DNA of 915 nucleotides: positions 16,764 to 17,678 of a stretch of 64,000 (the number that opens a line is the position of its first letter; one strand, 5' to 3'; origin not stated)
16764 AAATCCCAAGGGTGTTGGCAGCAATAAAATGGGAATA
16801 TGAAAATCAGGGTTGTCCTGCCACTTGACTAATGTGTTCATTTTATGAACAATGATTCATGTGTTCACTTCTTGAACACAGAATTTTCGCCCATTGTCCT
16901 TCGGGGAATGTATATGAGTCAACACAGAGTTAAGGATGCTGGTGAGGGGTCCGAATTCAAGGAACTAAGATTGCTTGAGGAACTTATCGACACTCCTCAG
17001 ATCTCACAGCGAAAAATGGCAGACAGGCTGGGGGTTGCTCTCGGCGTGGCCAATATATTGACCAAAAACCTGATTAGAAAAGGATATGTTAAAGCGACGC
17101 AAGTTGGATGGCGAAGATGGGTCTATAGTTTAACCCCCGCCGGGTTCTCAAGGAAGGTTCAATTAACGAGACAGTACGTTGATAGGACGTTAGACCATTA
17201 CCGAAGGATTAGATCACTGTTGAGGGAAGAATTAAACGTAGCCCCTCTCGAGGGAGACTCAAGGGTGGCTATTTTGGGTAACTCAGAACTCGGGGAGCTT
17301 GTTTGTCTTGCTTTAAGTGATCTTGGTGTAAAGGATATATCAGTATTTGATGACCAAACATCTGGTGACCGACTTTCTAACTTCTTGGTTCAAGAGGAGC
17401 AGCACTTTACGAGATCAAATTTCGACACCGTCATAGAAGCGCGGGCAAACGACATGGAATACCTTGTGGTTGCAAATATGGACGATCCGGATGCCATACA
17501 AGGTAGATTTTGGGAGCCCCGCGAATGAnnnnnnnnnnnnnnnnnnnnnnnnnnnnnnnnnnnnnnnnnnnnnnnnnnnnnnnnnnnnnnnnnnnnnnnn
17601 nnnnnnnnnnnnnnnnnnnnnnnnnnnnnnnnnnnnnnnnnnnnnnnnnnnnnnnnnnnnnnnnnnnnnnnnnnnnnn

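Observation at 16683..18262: Locus control head: tandem inverted-repeat operators, extended MarR-like regulator, translationally coupled NusG/RfaH-like paralog and a structured leader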

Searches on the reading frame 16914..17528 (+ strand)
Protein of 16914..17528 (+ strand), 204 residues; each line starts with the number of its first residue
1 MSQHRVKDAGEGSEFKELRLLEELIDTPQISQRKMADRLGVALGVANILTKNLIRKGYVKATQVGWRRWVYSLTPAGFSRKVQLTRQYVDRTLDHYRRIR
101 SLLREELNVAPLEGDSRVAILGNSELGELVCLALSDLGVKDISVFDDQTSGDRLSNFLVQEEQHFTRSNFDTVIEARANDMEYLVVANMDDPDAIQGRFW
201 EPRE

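Call 4: search_protein_families(library=pfam, proteins=[window:16914-17528:+], max_evalue=0.1)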
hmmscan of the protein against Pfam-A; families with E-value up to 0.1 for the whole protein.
window:16914-17528:+ (204 aa): 6 families
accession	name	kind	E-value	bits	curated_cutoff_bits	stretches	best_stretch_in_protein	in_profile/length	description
PF13412.12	HTH_24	-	5.2e-08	32.8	21.9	1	17-60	5-48/48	Winged helix-turn-helix DNA-binding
PF12802.13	MarR_2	-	8.7e-05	23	27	1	16-61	6-52/61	MarR family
PF01047.28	MarR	-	0.0072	16.6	24.6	1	17-60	5-48/59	MarR family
PF03297.21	Ribosomal_S25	-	0.023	15.3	28.8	1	19-72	46-99/101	S25 ribosomal protein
PF00494.24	SQS_PSY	-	0.023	14.8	26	0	31-49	138-158/263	Squalene/phytoene synthase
PF00899.27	ThiF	-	0.042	13.4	28.1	1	115-147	20-52/238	ThiF family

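Call 5: search_protein_families(library=ncbifam, proteins=[window:16914-17528:+], max_evalue=0.1)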
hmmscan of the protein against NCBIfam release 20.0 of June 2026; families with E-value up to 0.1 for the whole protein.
window:16914-17528:+ (204 aa): 3 families
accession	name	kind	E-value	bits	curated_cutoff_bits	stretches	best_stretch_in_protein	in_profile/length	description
TIGR04176.1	MarR_EPS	equivalog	1.8e-18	66.5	88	1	16-102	5-95/105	MarR family EPS-associated transcriptional regulator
NF050133.1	TransRegFabT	equivalog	0.002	18.4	200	1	15-73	29-87/138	fatty acid biosynthesis transcriptional regulator FabT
NF001319.0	PRK00258.3-3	equivalog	0.041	12.9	252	1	116-168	123-176/279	shikimate dehydrogenase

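Call 7: search_solved_structures(query=window:16914-17528:+, max_evalue=1, show_alignments=2)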
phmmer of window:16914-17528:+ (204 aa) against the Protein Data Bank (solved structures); distinct sequences matched with E-value up to 1: 18.
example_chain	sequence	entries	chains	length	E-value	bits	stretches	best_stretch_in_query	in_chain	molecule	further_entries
7olc_SK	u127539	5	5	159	0.07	16.1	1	50-79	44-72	40S ribosomal protein s10-like protein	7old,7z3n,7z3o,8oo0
6jbx_A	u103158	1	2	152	0.17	14.9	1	14-71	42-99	Fatty acid biosynthesis transcriptional regulator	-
3k0l_A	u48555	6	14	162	0.37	13.7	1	20-84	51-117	Repressor protein | HcaR protein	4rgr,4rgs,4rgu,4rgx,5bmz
7r81_L2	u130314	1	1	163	0.44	13.5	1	51-79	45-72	Probable 40s ribosomal protein s10-b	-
6enn_A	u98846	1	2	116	0.6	13.1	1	17-71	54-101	Trp operon repressor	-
6elb_A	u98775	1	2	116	0.61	13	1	17-71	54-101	Trp operon repressor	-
5fci_C0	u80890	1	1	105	0.65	12.9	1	51-84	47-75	40S ribosomal protein S10-A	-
3a7m_A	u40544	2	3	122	0.69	12.9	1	72-118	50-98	Flagellar protein fliT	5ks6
6woo_KK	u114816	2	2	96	0.69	12.9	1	51-86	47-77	eS10 | Small ribosomal subunit protein eS10A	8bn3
6i7o_C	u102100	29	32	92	0.71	12.8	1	51-83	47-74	40S ribosomal protein S10-A | Small ribosomal subunit protein eS10A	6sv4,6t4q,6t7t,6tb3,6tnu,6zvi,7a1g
4uer_7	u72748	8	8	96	0.73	12.8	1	51-84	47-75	ES10 | 40S ribosomal protein S10-A | Small ribosomal subunit protein eS10A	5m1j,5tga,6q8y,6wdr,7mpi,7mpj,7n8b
5i4l_C0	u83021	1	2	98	0.75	12.7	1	51-84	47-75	40S ribosomal protein S10-A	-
4v92_BK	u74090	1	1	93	0.75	12.7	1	51-84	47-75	ES10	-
4u3n_c0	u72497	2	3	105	0.78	12.7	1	51-87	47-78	40S ribosomal protein S10-A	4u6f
4u3m_C0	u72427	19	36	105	0.78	12.7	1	51-87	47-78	40S ribosomal protein S10-B | 40S ribosomal protein S10-A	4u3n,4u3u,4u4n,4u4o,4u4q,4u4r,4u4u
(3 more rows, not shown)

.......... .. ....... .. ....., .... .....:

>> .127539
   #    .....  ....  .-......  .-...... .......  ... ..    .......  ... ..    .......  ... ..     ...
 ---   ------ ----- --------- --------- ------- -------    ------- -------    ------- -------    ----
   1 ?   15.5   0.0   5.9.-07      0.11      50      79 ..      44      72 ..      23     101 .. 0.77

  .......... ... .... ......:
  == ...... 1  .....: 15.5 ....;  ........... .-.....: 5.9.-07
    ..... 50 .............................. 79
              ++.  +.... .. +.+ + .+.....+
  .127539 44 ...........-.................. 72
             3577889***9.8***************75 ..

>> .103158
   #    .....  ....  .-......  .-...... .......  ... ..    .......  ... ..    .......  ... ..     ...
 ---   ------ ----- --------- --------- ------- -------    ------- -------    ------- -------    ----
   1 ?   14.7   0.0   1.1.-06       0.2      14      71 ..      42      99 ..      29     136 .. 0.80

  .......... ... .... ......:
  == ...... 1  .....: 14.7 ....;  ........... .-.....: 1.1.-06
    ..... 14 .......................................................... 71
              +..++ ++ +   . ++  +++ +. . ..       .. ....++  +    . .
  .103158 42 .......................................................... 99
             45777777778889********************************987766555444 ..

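Call 8: find_homologous_proteins(query=window:16914-17528:+)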
Query window:16914-17528:+ (204 aa): 83 proteins with E <= 0.001 among 415 candidates.
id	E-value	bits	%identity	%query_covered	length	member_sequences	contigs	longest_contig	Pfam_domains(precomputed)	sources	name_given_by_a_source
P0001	4.1e-129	446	100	100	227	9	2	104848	PF13412.13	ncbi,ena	-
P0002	5.8e-69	250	62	92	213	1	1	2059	PF13412.13,PF12802.14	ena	-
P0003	8.3e-69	249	63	91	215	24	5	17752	PF13412.13,PF12802.14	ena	-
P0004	1.1e-68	249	63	92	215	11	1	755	PF01047.29,PF13412.13,PF12802.14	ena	-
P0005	1.4e-68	248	63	91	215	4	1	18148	PF13412.13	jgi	-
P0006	9.0e-66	239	61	91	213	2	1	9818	PF13412.13,PF12802.14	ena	-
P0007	1.1e-65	239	62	91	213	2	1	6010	PF01047.29,PF13412.13,PF12802.14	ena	-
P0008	5.3e-65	237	63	86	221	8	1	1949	PF13412.13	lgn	-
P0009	1.3e-62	229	64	81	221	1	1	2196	PF13412.13,PF02515.23,PF12802.14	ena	-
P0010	2.2e-62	228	59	89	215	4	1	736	PF13412.13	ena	-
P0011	2.6e-62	228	59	89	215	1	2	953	PF13412.13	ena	-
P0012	2.6e-62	228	59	89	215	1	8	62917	PF13412.13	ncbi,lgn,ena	-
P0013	3.2e-61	224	59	89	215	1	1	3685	PF13412.13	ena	-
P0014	1.3e-49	187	52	84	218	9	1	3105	PF13412.13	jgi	jgi:DNA-binding MarR family transcriptional regulator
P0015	4.6e-48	182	50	84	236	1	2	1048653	PF13412.13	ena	-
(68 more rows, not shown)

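Call 10: find_encoding_contigs(protein=P0001, flank=3000, max_places=4)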
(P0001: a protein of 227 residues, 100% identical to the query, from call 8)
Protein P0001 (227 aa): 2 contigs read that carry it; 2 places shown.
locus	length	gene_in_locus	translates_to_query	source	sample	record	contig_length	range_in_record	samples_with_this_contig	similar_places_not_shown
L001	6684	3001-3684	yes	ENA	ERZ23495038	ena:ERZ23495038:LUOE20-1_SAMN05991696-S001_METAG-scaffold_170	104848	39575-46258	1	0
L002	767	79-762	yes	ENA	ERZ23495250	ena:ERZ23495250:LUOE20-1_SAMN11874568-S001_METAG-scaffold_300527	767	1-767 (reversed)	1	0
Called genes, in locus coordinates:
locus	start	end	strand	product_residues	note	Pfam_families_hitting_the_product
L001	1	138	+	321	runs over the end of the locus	PF01073:3Beta_HSD, PF01370:Epimerase, PF02719:Polysacc_synt_2, PF04321:RmlD_sub_bind, PF07993:NAD_binding_4, PF13460:NAD_binding_10 (weak), PF16363:GDP_Man_Dehyd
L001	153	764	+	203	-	-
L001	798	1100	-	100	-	-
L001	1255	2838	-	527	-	-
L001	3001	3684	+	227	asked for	PF13412:HTH_24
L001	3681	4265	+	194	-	PF02357:NusG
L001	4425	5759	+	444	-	PF03446:NAD_binding_2 (weak), PF03721:UDPG_MGDP_dh_N, PF00984:UDPG_MGDP_dh, PF03720:UDPG_MGDP_dh_C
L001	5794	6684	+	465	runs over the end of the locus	PF03446:NAD_binding_2 (weak), PF03721:UDPG_MGDP_dh_N, PF03807:F420_oxidored (faint), PF00984:UDPG_MGDP_dh, PF03720:UDPG_MGDP_dh_C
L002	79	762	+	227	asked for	PF13412:HTH_24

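Call 15: find_related_loci(query=A3, collection=genome_contigs, flank=6000)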
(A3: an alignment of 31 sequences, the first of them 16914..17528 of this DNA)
Query A3 (204 aa) in genome_contigs; peptide patterns used: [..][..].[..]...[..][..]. (x = any residue, [..] = any of these).
353 stretches matched a pattern; 315 encode a relative of the query (tblastn E <= 1e-3); the best 80 are kept; 80 distinct loci.
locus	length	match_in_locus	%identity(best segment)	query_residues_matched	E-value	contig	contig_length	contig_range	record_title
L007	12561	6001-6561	63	1-187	2e-70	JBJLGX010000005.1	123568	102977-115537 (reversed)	MAG: Dehalococcoidia bacterium isolate LRMED-137 SAR202-LRMED-137-C2, whole genome shotgun sequence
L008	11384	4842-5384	61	11-191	2e-70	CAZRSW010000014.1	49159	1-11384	MAG TPA_asm: uncultured Dehalococcoidia bacterium isolate SRP092796_co3_872 genome assembly, contig: NODE_813_length_491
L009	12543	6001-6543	59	11-191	4e-68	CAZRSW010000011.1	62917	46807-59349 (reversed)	MAG TPA_asm: uncultured Dehalococcoidia bacterium isolate SRP092796_co3_872 genome assembly, contig: NODE_441_length_629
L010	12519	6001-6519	51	11-182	2e-55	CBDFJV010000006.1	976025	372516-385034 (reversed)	MAG: Dehalococcoidia bacterium isolate eb1c3f79-3afa-4cb5-ba0e-5793d67ed66f genome assembly, contig: contig_6, whole gen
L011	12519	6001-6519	51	11-182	2e-54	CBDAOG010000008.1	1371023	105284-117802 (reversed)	MAG: Dehalococcoidia bacterium isolate 0aa05121-dee9-464a-b52f-06bcf9350706 genome assembly, contig: contig_8, whole gen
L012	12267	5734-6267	53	2-182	3e-54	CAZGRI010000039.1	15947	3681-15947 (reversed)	MAG TPA_asm: uncultured Dehalococcoidia bacterium isolate SRP308112_co1_398 genome assembly, contig: NODE_6227_length_15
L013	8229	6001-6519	51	11-182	3e-54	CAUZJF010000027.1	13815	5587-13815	MAG: Dehalococcoidia bacterium isolate CB27_Tmax.29 genome assembly, contig: Ga0310121_10003730, whole genome shotgun se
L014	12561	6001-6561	46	2-182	2e-51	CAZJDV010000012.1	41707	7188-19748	MAG TPA_asm: uncultured Dehalococcoidia bacterium isolate SRP308112_co1_387 genome assembly, contig: NODE_1018_length_41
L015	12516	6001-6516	49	11-182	3e-51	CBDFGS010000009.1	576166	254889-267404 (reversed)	MAG: Dehalococcoidia bacterium isolate 59cce99e-a588-4de2-b07e-a8077d89f863 genome assembly, contig: contig_9, whole gen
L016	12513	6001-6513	47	12-182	4e-50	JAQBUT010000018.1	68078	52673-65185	MAG: Chloroflexota bacterium isolate casp150-mb.159 NODE_981_length_68078_cov_0.395402, whole genome shotgun sequence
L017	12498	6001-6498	48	11-176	2e-49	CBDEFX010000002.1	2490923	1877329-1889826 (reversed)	MAG: Dehalococcoidia bacterium isolate bd3fcf20-00e0-4c08-a004-f645cab7dc39 genome assembly, contig: contig_2, whole gen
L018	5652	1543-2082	46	2-180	8e-49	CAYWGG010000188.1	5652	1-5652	MAG TPA_asm: uncultured Dehalococcoidia bacterium isolate binchicken_co21_430 genome assembly, contig: NODE_17736_length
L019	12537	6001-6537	46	2-179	3e-48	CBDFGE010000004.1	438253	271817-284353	MAG: Dehalococcoidia bacterium isolate 310c0839-7255-474d-b4c6-e82275d08751 genome assembly, contig: contig_4, whole gen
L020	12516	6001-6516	48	11-182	2e-48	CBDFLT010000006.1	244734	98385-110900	MAG: Dehalococcoidia bacterium isolate 376ab16f-ee95-4be2-9003-e7d20193712b genome assembly, contig: contig_6, whole gen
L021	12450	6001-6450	53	7-156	2e-48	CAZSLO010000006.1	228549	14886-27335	MAG TPA_asm: uncultured Dehalococcoidia bacterium isolate SRP092796_co2_737 genome assembly, contig: k141_3883328, whole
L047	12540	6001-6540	34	16-204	2e-29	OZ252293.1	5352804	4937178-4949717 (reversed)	MAG: Vicinamibacterales bacterium isolate 08279705-4e20-409b-9ee9-4721abb0d863 genome assembly, chromosome: 1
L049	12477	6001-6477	42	16-176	3e-29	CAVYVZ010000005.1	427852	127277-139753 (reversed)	MAG: uncultured Acidobacteriota bacterium isolate MFD09206.bin.2.2 genome assembly, contig: contig_23308, whole genome s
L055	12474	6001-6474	40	16-176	1e-28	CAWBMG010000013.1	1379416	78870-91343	MAG: uncultured Acidobacteriota bacterium isolate MFD02242.bin.1.279 genome assembly, contig: contig_807, whole genome s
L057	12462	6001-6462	36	6-159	2e-28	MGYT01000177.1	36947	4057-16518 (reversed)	MAG: Gammaproteobacteria bacterium RIFCSPLOWO2_02_FULL_61_13 rifcsplowo2_02_scaffold_8853, whole genome shotgun sequence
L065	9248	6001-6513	33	16-193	1e-27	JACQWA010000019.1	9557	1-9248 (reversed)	MAG: Candidatus Rokuibacteriota bacterium isolate NC_groundwater_1477_Ag_S-0.65um_67_43 S_p65_S5_coassembly_k141_236907,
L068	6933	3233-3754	37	16-201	1e-27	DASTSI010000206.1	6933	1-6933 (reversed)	MAG TPA_asm: Nitrospira sp. isolate SMAG_U2276 k141_373425, whole genome shotgun sequence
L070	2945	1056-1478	39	16-151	3e-27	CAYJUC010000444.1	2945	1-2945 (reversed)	MAG TPA_asm: uncultured bacterium isolate ERP125453_co1_273 genome assembly, contig: NODE_49791_length_2945_cov_7.614187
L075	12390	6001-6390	40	16-146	3e-26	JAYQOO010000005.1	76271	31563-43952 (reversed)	MAG: Acidimicrobiia bacterium isolate SD3114_S44.metabat_sens.033_sub NODE_104_length_76271_cov_4.81584, whole genome sh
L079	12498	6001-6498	36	16-185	6e-26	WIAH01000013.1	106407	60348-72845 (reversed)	MAG: Nitrospira sp. CR1.3 NODE_165_length_106407_cov_12.8196, whole genome shotgun sequence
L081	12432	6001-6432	39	30-176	4e-26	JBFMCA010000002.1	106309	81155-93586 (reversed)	MAG: Acidobacteriota bacterium isolate MAG179 MAG179_2, whole genome shotgun sequence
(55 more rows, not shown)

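Call 20: predict_structure(alignment_id=A3)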
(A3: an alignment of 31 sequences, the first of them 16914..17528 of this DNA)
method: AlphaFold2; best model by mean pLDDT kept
length: 204 residues; sequences in the alignment: 31
mean_pLDDT: 82.4   pTM: 0.70
mean pLDDT of the five models: 82.4, 81.6, 80.6, 80.5, 80.2
residues with pLDDT >= 90: 92; 70-90: 78; 50-70: 20; < 50: 14
segments of 3 or more residues with pLDDT < 50: 1-10, 201-204
pLDDT, mean of each block of 10 residues (from residue 1): 33 85 93 89 92 97 90 97 94 90 77 73 90 90 87 86 88 85 76 56 41
secondary structure, 60 per line:
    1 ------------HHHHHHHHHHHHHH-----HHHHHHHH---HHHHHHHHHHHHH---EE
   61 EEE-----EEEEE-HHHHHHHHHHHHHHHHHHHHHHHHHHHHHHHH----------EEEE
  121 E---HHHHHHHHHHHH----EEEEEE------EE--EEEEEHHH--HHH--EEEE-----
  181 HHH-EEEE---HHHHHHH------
elements in order: H13-26 H32-39 H43-55 E59-63 E69-73 H75-106 E117-121 H125-136 E141-146 E157-161 E172-175 E185-188 H192-198
